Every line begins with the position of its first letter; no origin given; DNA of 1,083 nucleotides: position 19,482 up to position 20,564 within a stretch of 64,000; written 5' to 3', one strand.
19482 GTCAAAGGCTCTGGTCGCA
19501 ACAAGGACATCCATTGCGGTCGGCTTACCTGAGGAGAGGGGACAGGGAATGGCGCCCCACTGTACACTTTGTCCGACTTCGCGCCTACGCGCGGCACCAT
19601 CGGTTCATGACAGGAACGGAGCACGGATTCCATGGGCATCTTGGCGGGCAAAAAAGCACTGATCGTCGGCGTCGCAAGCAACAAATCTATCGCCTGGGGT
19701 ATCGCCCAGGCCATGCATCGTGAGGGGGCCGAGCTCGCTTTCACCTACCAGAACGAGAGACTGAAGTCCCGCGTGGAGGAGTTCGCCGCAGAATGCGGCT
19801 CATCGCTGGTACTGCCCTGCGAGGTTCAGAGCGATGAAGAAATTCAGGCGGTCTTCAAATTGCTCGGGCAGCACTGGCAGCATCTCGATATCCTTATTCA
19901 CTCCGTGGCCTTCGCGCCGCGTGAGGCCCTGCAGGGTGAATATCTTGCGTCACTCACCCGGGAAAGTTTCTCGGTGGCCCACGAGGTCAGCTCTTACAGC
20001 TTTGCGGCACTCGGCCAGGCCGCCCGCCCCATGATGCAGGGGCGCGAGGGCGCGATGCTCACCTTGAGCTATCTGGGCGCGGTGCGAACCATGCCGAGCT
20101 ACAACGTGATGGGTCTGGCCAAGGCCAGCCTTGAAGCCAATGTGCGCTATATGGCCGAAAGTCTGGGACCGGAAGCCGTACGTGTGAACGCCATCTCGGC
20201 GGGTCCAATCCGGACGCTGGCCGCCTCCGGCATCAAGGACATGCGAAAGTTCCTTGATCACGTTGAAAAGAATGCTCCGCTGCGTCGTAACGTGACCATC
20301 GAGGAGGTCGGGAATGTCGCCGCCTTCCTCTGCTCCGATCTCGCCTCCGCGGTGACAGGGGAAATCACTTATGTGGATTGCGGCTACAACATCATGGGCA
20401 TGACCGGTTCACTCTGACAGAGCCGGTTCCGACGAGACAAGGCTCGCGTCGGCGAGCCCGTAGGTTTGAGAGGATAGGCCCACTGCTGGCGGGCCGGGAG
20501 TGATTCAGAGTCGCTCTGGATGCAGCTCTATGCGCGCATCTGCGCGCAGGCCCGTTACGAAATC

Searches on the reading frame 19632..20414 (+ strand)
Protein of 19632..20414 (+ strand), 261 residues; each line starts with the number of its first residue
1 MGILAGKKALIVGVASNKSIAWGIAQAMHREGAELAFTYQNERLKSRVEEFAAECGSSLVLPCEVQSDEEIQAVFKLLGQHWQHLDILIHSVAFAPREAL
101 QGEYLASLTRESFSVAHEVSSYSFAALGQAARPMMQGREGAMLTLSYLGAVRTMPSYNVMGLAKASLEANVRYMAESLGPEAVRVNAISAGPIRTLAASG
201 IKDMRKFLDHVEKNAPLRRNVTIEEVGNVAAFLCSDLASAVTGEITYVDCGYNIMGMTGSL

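Call 25: search_protein_families(library=pfam, proteins=[window:19632-20414:+], max_evalue=0.00001)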
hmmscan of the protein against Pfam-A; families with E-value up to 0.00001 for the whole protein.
window:19632-20414:+ (261 aa): 2 families
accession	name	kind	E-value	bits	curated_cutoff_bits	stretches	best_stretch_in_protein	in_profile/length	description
PF13561.12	adh_short_C2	-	1.9e-88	296.5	27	1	13-253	1-236/236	Enoyl-(Acyl carrier protein) reductase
PF00106.31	adh_short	-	1.2e-17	64.4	26.6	1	8-202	2-191/195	short chain dehydrogenase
